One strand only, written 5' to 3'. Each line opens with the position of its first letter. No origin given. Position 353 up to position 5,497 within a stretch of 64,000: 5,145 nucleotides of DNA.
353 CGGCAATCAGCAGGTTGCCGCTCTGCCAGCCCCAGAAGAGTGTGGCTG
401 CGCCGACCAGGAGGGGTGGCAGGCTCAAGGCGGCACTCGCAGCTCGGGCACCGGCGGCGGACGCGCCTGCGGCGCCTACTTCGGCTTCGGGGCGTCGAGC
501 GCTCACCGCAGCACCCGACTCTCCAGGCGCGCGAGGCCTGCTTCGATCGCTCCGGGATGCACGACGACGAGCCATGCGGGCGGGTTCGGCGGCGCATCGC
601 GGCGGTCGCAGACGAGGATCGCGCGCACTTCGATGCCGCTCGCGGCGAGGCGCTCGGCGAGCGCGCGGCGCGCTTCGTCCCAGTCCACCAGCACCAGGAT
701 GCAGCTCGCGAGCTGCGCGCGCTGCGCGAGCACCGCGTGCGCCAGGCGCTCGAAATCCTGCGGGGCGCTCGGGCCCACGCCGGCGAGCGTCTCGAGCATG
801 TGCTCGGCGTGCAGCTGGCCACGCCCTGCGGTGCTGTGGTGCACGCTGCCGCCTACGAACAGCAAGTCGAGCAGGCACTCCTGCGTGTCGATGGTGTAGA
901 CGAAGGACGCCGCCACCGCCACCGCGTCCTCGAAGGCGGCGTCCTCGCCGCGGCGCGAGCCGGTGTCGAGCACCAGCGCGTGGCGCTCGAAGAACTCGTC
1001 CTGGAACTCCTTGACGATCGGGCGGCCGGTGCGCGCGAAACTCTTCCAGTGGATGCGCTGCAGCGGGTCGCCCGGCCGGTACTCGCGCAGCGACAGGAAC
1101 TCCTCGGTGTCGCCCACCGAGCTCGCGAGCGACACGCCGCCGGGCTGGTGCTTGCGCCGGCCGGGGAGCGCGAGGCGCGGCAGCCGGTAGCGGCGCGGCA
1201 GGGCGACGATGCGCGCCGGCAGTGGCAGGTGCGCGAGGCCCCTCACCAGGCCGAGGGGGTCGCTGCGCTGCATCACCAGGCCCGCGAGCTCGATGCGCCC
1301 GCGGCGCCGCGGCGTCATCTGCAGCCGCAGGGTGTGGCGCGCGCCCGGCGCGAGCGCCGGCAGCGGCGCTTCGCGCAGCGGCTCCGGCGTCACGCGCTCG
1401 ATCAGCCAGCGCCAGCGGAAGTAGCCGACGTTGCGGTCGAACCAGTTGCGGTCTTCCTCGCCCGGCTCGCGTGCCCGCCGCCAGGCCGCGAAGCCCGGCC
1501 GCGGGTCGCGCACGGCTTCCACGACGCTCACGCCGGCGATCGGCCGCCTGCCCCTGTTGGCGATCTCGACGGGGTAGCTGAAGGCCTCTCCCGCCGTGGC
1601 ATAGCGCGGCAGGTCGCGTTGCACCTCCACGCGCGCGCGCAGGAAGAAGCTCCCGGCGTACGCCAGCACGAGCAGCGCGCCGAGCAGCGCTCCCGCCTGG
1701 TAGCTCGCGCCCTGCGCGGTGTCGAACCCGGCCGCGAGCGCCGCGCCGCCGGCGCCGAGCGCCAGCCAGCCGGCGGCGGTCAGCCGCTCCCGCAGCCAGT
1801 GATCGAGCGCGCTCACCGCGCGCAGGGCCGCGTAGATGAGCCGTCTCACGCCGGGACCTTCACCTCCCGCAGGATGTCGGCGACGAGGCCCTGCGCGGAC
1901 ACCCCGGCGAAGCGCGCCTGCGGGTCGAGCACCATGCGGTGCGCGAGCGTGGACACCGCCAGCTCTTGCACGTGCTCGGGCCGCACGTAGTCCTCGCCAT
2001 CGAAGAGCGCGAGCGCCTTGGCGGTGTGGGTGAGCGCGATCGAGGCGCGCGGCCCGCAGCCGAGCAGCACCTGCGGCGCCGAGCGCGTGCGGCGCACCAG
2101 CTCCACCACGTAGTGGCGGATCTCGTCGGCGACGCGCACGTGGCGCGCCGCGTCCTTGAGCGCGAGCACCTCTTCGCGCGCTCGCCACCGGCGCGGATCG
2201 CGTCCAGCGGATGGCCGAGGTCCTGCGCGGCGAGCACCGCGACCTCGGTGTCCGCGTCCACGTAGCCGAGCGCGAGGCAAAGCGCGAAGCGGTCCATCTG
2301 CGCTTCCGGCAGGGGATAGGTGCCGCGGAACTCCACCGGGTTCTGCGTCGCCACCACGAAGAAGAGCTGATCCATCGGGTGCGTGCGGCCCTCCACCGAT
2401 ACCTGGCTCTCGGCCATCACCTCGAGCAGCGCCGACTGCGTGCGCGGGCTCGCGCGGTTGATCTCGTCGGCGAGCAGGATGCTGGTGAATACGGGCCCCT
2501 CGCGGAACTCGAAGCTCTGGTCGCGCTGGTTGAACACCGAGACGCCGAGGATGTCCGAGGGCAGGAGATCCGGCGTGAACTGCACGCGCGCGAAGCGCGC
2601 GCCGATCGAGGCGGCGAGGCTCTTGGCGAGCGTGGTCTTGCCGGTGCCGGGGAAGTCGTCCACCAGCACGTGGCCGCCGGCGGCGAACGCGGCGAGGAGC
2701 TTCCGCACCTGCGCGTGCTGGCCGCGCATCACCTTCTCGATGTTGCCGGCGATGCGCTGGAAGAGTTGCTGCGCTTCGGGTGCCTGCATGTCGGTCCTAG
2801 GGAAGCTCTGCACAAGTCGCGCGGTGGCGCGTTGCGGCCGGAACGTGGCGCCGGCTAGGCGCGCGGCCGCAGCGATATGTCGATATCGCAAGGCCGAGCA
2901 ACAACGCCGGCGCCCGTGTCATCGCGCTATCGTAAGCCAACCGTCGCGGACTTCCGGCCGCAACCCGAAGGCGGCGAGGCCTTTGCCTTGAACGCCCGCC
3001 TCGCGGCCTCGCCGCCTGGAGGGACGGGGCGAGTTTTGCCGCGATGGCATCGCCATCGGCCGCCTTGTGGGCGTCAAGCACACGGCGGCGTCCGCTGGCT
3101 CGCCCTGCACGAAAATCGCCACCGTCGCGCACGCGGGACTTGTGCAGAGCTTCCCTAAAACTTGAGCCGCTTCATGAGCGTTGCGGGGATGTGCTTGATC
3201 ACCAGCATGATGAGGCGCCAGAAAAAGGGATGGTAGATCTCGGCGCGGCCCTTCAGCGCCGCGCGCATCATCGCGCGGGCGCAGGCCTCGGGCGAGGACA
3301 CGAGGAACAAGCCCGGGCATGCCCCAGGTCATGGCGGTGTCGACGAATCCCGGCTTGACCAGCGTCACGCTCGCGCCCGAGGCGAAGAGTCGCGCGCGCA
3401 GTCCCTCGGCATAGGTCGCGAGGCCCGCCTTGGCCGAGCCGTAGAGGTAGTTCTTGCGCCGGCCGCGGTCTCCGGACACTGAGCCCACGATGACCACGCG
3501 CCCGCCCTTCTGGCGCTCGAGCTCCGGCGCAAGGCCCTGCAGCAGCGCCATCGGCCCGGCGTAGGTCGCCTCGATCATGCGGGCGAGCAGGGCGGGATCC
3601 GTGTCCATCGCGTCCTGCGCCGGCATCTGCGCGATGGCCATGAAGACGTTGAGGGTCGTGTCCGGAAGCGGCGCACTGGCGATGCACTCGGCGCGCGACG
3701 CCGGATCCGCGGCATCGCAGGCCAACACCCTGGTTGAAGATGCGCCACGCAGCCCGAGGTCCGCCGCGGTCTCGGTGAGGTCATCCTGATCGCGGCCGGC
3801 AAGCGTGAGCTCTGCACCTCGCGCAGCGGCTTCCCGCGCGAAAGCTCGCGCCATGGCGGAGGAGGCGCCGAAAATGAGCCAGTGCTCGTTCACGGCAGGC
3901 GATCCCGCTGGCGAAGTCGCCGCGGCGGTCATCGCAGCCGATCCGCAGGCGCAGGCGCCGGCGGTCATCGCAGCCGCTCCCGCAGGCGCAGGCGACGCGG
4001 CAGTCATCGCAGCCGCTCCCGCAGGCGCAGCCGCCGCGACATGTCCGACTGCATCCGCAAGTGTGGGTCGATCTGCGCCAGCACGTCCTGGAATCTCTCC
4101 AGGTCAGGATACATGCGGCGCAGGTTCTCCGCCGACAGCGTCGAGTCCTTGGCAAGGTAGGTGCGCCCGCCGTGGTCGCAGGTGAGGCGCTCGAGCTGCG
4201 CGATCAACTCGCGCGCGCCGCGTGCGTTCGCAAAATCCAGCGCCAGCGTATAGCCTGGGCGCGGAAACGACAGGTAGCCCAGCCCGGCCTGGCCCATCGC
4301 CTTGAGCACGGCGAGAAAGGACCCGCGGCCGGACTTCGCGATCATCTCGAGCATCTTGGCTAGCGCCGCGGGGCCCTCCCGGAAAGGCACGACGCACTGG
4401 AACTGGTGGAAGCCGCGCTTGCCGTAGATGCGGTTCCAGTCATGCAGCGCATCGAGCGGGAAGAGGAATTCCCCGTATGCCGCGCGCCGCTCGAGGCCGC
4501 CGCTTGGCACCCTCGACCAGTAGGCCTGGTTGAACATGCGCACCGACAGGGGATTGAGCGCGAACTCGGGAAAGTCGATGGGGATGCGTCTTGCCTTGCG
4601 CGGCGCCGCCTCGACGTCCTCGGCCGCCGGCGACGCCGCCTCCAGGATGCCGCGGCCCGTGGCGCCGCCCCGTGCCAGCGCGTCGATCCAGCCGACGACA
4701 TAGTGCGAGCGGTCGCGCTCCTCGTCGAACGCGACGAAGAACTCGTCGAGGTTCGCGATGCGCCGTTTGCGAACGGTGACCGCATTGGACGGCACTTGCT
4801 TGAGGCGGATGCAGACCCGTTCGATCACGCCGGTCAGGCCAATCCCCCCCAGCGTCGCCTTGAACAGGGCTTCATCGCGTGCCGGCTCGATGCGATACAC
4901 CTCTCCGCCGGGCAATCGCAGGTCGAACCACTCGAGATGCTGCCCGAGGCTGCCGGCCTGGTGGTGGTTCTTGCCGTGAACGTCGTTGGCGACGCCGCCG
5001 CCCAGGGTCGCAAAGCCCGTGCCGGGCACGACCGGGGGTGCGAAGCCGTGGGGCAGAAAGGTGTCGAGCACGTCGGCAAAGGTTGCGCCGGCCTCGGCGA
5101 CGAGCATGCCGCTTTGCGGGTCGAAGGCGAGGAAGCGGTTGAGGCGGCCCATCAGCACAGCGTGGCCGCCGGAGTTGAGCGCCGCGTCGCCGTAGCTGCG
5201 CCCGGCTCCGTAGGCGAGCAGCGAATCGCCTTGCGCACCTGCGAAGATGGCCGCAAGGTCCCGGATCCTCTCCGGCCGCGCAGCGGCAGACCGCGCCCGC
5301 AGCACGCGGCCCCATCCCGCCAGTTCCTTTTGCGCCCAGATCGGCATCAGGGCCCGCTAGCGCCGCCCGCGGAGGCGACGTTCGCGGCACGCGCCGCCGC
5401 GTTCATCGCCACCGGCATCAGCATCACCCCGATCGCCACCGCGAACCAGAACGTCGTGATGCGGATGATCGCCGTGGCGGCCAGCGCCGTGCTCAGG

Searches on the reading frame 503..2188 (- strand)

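Call 83: search_protein_families(library=pfam, proteins=[window:503-2188:-], max_evalue=0.0001)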
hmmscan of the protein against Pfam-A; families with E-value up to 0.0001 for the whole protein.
window:503-2188:- (561 aa): 1 family
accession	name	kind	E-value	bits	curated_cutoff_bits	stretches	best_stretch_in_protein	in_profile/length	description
PF01882.25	DUF58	-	2.6e-13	50.1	23.4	1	367-532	2-174/216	Protein of unknown function DUF58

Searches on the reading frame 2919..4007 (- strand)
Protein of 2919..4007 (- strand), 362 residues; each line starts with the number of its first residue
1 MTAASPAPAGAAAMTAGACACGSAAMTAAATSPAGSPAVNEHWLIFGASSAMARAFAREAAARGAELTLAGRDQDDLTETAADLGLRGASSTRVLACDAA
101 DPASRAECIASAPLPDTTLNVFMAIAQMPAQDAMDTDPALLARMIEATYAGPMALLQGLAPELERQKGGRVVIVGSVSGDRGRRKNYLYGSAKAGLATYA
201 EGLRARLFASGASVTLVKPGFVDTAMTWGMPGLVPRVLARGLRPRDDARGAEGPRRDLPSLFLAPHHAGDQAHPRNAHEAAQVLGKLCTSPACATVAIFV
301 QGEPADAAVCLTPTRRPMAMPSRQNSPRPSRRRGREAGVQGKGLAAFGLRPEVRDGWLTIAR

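Call 83: search_protein_families(library=pfam, proteins=[window:2919-4007:-], max_evalue=0.0001)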
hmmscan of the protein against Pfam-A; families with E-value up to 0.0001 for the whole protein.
window:2919-4007:- (362 aa): 2 families
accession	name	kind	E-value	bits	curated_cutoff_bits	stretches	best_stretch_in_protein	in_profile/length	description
PF00106.31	adh_short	-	8.9e-25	87.8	26.6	1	43-228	3-188/195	short chain dehydrogenase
PF13561.12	adh_short_C2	-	7.6e-20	71.9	27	1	47-232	1-186/236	Enoyl-(Acyl carrier protein) reductase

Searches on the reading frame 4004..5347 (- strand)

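Call 57: search_protein_families(library=pfam, proteins=[window:4004-5347:-], max_evalue=0.0001)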
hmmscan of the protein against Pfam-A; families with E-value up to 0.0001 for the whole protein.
window:4004-5347:- (447 aa): 2 families
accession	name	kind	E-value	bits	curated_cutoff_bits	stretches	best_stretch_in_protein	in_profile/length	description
PF01565.28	FAD_binding_4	-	3.6e-18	66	26.4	1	21-153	3-138/139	FAD binding domain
PF04030.19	ALO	-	2.5e-07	31.1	23.1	1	380-439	198-257/258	D-arabinono-1,4-lactone oxidase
